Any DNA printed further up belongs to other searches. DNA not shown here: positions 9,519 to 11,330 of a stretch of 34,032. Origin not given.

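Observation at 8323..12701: Accessory block splitting pgk | fba: unknown 341-aa protein, MIO-less aromatic-lyase homologue and UbiD-type decarboxylase, with no UbiX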

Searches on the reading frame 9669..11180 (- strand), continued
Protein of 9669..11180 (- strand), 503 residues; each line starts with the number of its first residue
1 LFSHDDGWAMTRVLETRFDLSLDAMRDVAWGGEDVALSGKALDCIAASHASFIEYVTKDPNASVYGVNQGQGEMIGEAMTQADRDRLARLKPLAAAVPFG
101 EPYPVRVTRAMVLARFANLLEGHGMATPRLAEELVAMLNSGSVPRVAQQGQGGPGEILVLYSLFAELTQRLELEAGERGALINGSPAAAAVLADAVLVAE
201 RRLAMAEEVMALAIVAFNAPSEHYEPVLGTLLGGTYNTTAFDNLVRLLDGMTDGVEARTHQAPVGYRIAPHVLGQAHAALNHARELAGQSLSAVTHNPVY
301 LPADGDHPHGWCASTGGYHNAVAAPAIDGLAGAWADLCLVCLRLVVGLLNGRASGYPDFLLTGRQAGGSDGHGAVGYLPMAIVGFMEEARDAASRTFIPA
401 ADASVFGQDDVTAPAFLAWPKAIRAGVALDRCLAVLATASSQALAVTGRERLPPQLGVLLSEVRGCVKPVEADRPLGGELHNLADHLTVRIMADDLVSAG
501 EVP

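Call 15: find_related_loci(query=A1, collection=genome_contigs, flank=10000)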
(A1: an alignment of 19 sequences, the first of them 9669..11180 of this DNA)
Query A1 (503 aa) in genome_contigs; peptide patterns used: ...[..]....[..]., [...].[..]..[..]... (x = any residue, [..] = any of these).
398 stretches matched a pattern; 217 encode a relative of the query (tblastn E <= 1e-3); the best 80 are kept; 80 distinct loci.
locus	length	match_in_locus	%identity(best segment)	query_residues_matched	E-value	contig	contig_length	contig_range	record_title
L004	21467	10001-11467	72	9-497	0e+0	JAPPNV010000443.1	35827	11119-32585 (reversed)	MAG: Rhodospirillales bacterium isolate RHO3_bin_80 NODE_2272_length_35827_cov_24.123560, whole genome shotgun sequence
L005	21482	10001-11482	69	7-500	0e+0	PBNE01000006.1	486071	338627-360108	MAG: Rhodospirillaceae bacterium isolate SP197 117301, whole genome shotgun sequence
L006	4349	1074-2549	70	9-500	0e+0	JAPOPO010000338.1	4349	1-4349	MAG: Rhodospirillales bacterium isolate APA_bin_60 c_000000176216, whole genome shotgun sequence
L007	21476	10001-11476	70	9-500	0e+0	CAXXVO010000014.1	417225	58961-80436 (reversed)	MAG: Alphaproteobacteria bacterium isolate b1e32fb5-33d9-4808-b364-4179d3f700a5 genome assembly, contig: contig_14, whol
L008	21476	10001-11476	70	9-500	0e+0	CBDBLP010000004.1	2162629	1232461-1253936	MAG: Alphaproteobacteria bacterium isolate 37c3e897-58c7-439f-9262-4bba990a831e genome assembly, contig: contig_4, whole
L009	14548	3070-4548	67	9-501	0e+0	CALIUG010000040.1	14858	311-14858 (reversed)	MAG: uncultured Alphaproteobacteria bacterium isolate S1_Bin_Bin_233_1 genome assembly, contig: c_000003255363, whole ge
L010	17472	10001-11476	69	9-500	0e+0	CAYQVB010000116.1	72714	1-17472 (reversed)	MAG TPA_asm: uncultured Ectothiorhodospiraceae bacterium isolate SRP338948_co1_143 genome assembly, contig: k141_297249,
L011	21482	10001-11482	68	7-500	0e+0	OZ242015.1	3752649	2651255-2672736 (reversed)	MAG: Alphaproteobacteria bacterium isolate 50360e3c-73a9-49b7-927d-5f9a8779493f genome assembly, chromosome: 1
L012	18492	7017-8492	68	9-500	0e+0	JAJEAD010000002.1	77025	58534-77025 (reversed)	MAG: Gammaproteobacteria bacterium isolate jk18x7bins.3 k141_1845516, whole genome shotgun sequence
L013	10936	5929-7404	70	9-500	0e+0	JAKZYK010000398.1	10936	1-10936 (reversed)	MAG: Gammaproteobacteria bacterium isolate Langseth_Bin_00187 Langseth_Bin_00187_000000000396, whole genome shotgun sequ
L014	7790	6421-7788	62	14-474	3e-169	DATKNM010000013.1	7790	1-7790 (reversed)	MAG TPA_asm: Candidatus Binatia bacterium isolate SMAG_U14737 k141_1927007, whole genome shotgun sequence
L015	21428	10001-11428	60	14-492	3e-165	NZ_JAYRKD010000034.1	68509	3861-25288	MAG: Dongia sp. isolate SZ_szas3bin.6 NODE_377_length_68509_cov_3.16453, whole genome shotgun sequence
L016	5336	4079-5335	67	9-432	1e-167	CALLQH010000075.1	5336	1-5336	MAG TPA_asm: uncultured bacterium isolate SRR6227243_bin.5_CONCOCT_v1.1_MAG genome assembly, contig: ERZ795105.13799, wh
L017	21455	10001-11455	57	9-496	5e-165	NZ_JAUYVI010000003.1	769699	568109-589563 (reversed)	Dongia sedimenti strain R-7 R_7_scaffold3, whole genome shotgun sequence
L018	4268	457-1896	59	13-492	2e-167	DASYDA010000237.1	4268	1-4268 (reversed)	MAG TPA_asm: Dongiaceae bacterium isolate SMAG_U4947 k141_3081349, whole genome shotgun sequence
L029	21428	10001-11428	53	10-488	3e-145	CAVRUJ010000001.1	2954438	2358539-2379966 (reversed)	MAG: uncultured Alphaproteobacteria bacterium isolate MFD02248.bin.1.22 genome assembly, contig: contig_4831, whole geno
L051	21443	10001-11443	51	7-490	2e-138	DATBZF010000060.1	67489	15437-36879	MAG TPA_asm: Roseiarcus sp. isolate SMAG_U7612 k141_2501281, whole genome shotgun sequence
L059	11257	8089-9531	53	10-493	2e-137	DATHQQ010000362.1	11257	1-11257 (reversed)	MAG TPA_asm: Verrucomicrobiia bacterium isolate SMAG_U12743 k141_1399750, whole genome shotgun sequence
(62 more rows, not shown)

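Call 29: search_solved_structures(query=A1, max_evalue=1, show_alignments=0)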
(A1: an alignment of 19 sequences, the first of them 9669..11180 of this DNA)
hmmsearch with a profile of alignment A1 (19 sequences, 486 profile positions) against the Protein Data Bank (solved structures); distinct sequences matched with E-value up to 1: 39.
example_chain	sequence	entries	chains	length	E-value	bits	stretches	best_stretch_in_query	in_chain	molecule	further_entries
7tqr_A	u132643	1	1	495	2.9e-32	115.4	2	11-144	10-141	Probable histidine ammonia-lyase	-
6v6h_A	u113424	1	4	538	1.9e-31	112.7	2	162-478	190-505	Histidine ammonia-lyase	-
2ohy_A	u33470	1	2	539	1.9e-30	109.4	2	10-144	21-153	Tyrosine aminomutase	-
2qve_A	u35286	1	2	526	1.9e-30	109.4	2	10-144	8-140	Tyrosine Aminomutase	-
2rjr_A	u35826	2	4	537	2e-30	109.3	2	10-144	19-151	Tyrosine aminomutase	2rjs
3kdz_A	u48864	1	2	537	1.2e-29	106.7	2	10-144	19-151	Histidine ammonia-lyase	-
3kdy_A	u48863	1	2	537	3e-29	105.4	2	162-479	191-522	Histidine ammonia-lyase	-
2o78_A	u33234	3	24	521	3.8e-27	98.5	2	162-478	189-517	Putative histidine ammonia-lyase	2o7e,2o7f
1gkj_A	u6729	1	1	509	6.1e-27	97.8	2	162-477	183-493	HISTIDINE AMMONIA-LYASE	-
2o6y_A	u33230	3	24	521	7.4e-27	97.5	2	162-478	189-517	Putative histidine ammonia-lyase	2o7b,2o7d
1gkm_B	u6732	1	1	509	8.6e-27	97.3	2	162-477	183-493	Histidine ammonia-lyase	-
1gk3_A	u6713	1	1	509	9.9e-27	97.1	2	162-477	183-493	HISTIDINE AMMONIA-LYASE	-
1b8f_A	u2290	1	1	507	3.3e-26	95.4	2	162-477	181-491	Histidine ammonia-lyase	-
1eb4_A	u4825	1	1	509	2e-25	92.9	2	162-477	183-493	HISTIDINE AMMONIA-LYASE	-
1gk2_A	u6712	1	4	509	2.1e-25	92.8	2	162-477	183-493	HISTIDINE AMMONIA-LYASE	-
6s7j_A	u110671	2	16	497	2.7e-20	75.9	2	10-151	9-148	Uncharacterized protein | ergothionase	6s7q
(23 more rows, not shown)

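Call 36: search_protein_families(library=pfam, proteins=[L029:14259-14924:+, L029:14776-15879:+, L004:8433-9398:+, L007:8502-9854:-, L012:5621-6841:-, L059:6293-7939:-, L010:13061-14050:-, L007:12915-14156:+, L007:14163-15335:+, L004:12946-13686:-], max_evalue=0.0001)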
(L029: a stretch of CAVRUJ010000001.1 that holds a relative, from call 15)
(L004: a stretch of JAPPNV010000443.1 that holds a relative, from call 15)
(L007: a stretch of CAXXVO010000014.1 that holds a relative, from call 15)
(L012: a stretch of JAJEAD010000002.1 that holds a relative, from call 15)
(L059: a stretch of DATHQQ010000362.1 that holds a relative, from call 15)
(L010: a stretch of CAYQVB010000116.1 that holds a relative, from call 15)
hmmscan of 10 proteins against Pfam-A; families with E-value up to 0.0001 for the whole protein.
L029:14259-14924:+ (221 aa): 1 family
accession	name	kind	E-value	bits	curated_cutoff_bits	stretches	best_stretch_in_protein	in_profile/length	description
PF01177.27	Asp_Glu_race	-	2.7e-56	191.2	31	1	5-209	1-209/211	Asp/Glu/Hydantoin racemase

L029:14776-15879:+ (367 aa): 1 family
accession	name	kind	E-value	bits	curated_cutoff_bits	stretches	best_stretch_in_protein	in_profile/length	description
PF00795.27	CN_hydrolase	-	1.5e-51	175.7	23.2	1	65-336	2-250/256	Carbon-nitrogen hydrolase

L004:8433-9398:+ (321 aa): 2 families
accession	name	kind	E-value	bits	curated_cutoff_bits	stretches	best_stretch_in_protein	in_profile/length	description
PF02423.21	OCD_Mu_crystall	-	7.5e-61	206.3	24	1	24-316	19-309/314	Ornithine cyclodeaminase/mu-crystallin family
PF01488.26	Shikimate_DH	-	6.5e-11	42.9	24.3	1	122-216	2-95/138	Shikimate / quinate 5-dehydrogenase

L007:8502-9854:- (450 aa): 2 families
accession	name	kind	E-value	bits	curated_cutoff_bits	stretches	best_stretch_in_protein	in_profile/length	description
PF19112.6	VanA_C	-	1.7e-17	64.7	23.5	1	237-406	3-192/193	Vanillate O-demethylase oxygenase C-terminal domain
PF00355.32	Rieske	-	1.7e-17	63.5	20.3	1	96-181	2-83/88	Rieske [2Fe-2S] domain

L012:5621-6841:- (406 aa): 2 families
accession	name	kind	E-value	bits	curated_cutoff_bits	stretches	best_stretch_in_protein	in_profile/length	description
PF14226.12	DIOX_N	-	1.9e-21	77.3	27.3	1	89-195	1-96/117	non-haem dioxygenase in morphine synthesis N-terminal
PF03171.26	2OG-FeII_Oxy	-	7.1e-18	65.2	23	1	254-356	6-100/101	2OG-Fe(II) oxygenase superfamily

L059:6293-7939:- (548 aa): 5 families
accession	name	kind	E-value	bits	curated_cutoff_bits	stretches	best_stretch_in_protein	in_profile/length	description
PF00732.25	GMC_oxred_N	-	5.3e-45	154.3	23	1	18-308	1-217/218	GMC oxidoreductase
PF05199.19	GMC_oxred_C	-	9.7e-38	130.3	24.6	1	400-535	1-139/139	GMC oxidoreductase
PF00890.30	FAD_binding_2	-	3.5e-08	33.5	20.4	0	216-271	150-206/414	FAD binding domain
PF01946.23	Thi4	-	8.7e-05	22.3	26.2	0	16-49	16-49/235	Thi4 family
PF13450.12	NAD_binding_8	-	8.9e-05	23.1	21.9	0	22-50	1-28/68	NAD(P)-binding Rossmann-like domain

L010:13061-14050:- (329 aa): 1 family
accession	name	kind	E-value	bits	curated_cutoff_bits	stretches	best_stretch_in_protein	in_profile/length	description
PF00248.27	Aldo_ket_red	-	1.7e-53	182.1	24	1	58-327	1-288/291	Aldo/keto reductase family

L007:12915-14156:+ (413 aa): 1 family
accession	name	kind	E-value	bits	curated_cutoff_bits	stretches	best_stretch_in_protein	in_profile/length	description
PF02401.23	LYTB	-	1.1e-98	330.3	24.5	1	91-367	1-266/267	LytB protein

L007:14163-15335:+ (390 aa): 2 families
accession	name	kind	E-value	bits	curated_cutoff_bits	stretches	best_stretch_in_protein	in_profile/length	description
PF11946.13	DUF3463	-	2.6e-61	205.8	31.3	1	196-328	1-132/134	Domain of unknown function (DUF3463)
PF04055.27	Radical_SAM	-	1.4e-21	77.8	29.5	1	35-187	4-166/166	Radical SAM superfamily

L004:12946-13686:- (246 aa): 1 family
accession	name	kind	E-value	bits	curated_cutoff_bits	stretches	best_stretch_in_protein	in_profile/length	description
PF00117.34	GATase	-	3.4e-13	50.1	22.8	1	40-185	32-176/190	Glutamine amidotransferase class-I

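Call 79: search_protein_families(library=ncbifam, proteins=[L051:11918-12769:+], max_evalue=1e-20)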
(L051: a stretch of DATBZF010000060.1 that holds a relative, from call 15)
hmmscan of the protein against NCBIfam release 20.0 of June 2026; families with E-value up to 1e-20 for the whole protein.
L051:11918-12769:+ (283 aa): 146 families (the best 25 are shown)
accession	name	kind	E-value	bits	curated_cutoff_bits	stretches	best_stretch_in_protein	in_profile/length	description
NF009466.0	PRK12826.1-2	subfamily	9.8e-70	234.8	222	1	35-280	5-244/248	3-oxoacyl-ACP reductase FabG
TIGR01963.1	PHB_DH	subfamily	1.2e-52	178.7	307.05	1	36-278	4-250/255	3-hydroxybutyrate dehydrogenase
NF005559.1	PRK07231.1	subfamily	9.1e-52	176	215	1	35-279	6-246/249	glucose 1-dehydrogenase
NF009093.0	PRK12429.1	subfamily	1.4e-51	175.3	258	1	36-278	8-254/259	3-hydroxybutyrate dehydrogenase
NF004198.0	PRK05653.1-3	equivalog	2.6e-49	167.9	296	1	34-278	8-244/248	3-oxoacyl-ACP reductase FabG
TIGR01830.1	3oxo_ACP_reduc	equivalog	1.1e-46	159.5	297.75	1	36-279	1-237/239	3-oxoacyl-[acyl-carrier-protein] reductase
NF004791.0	PRK06138.1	equivalog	3.4e-46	157.6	312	1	36-281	8-250/252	SDR family oxidoreductase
NF004203.0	PRK05653.2-4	subfamily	1.4e-44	152.5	313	1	36-279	9-255/260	3-oxoacyl-ACP reductase FabG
TIGR03971.1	SDR_subfam_1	subfamily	1.6e-44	152.2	300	1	79-278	65-266/271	mycofactocin-coupled SDR family oxidoreductase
NF009050.0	PRK12384.1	equivalog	1.6e-43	149.2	307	1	36-279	5-255/259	sorbitol-6-phosphate dehydrogenase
NF052558.1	MBtsdlDhBudC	equivalog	2.9e-43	148.2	270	1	36-282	6-243/250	meso-2,3-butanediol dehydrogenase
NF053702.1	TrHdxCHCADhChcB1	equivalog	3.2e-43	147.9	400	1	36-279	7-239/250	trans-4-hydroxycyclohexanecarboxylate dehydrogenase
NF005067.0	PRK06484.1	equivalog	9e-43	146.6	713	1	36-281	12-252/524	short chain dehydrogenase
NF005309.0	PRK06841.1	subfamily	1.5e-42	145.9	286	1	36-279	18-251/255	GolD/DthD family dehydrogenase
NF006394.0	PRK08643.1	equivalog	7.2e-42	143.6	381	1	37-280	7-254/257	(S)-acetoin forming diacetyl reductase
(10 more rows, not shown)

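Call 85: predict_structure(alignment_id=A1)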
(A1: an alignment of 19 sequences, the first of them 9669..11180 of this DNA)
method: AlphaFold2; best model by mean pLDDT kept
length: 503 residues; sequences in the alignment: 19
mean_pLDDT: 84.2   pTM: 0.87
mean pLDDT of the five models: 84.2, 84.3, 82.6, 82.3, 79.6
residues with pLDDT >= 90: 248; 70-90: 178; 50-70: 55; < 50: 22
segments of 3 or more residues with pLDDT < 50: 1-8, 403-407, 495-503
pLDDT, mean of each block of 10 residues (from residue 1): 45 95 94 95 93 88 79 72 75 64 92 92 86 94 84 69 81 76 86 96 97 92 87 91 91 67 90 97 95 83 90 72 91 98 94 85 64 74 96 84 52 86 97 98 89 89 94 85 95 51 29
secondary structure, 60 per line:
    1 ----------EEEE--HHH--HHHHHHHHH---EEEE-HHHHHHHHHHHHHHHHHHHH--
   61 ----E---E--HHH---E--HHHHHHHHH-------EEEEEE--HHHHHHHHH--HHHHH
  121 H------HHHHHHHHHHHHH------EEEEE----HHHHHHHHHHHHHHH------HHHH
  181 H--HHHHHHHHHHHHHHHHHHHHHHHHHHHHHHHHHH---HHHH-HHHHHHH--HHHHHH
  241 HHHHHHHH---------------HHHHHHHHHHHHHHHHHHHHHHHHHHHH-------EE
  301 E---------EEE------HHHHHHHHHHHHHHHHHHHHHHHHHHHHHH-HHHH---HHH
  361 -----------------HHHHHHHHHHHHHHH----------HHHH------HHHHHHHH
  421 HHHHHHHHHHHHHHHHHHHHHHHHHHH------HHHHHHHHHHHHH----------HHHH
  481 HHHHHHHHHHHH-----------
elements in order: E11-14 H22-30 E34-37 H39-58 H81-89 E97-102 H105-113 H116-121 H128-140 E147-151 H156-170 H177-181 H184-217 H221-224 H226-232 H235-248 H264-291 E299-301 E311-313 H320-349 H351-354 H378-392 H403-406 H413-447 H454-466 H477-492
